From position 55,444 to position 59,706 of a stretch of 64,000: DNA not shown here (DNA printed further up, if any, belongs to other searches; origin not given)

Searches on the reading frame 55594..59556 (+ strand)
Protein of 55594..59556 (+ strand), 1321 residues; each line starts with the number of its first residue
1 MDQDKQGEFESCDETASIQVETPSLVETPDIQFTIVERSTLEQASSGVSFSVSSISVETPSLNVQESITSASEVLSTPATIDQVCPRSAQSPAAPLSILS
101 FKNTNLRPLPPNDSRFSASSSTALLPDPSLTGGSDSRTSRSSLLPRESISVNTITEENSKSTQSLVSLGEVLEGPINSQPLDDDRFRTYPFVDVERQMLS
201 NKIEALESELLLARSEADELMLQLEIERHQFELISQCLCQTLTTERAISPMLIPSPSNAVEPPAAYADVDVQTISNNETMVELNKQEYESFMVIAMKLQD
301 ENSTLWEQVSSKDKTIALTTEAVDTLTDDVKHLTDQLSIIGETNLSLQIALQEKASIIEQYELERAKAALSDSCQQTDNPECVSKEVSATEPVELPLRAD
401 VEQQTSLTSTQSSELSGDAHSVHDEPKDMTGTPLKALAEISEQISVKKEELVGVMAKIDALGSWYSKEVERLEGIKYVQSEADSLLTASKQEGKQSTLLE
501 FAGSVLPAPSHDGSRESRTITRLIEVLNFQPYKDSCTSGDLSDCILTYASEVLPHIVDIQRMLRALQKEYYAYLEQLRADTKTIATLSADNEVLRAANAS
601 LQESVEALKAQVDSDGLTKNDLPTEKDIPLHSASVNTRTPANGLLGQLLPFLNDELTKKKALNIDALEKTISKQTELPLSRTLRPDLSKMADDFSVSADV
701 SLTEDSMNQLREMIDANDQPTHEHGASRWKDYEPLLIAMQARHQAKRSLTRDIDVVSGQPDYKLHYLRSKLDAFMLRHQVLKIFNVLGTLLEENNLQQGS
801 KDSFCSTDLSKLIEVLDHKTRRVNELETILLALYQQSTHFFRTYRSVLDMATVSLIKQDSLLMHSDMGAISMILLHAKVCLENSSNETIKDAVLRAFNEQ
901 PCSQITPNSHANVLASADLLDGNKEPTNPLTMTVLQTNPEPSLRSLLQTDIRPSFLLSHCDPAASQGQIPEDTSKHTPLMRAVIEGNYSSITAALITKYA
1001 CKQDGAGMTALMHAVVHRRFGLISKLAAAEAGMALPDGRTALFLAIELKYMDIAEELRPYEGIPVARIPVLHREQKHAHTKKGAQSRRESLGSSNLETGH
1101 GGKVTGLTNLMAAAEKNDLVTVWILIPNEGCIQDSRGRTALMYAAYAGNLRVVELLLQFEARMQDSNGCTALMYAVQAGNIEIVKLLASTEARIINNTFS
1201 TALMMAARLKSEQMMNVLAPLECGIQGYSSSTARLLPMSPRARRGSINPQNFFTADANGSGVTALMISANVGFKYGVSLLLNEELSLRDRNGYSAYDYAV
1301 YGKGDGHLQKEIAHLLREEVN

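Call 32: search_protein_families(library=pfam, proteins=[window:55594-59556:+], max_evalue=0.001)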
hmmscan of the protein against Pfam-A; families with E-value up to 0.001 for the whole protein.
window:55594-59556:+ (1321 aa): 5 families
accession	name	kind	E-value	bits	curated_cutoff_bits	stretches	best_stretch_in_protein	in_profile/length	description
PF12796.13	Ank_2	-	1.4e-37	128.5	27.3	4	1152-1220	12-81/90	Ankyrin repeats (3 copies)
PF00023.36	Ank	-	1.6e-22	78.7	21.1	2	1137-1158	2-23/33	Ankyrin repeat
PF13637.12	Ank_4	-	6.6e-15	55.3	22.7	2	1141-1187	1-49/50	Ankyrin repeats (many copies)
PF13606.12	Ank_3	-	1.8e-14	52.6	22.3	0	1137-1160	2-25/30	Ankyrin repeat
PF13857.12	Ank_5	-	4.2e-14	52.9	27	1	1133-1175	12-56/56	Ankyrin repeats (many copies)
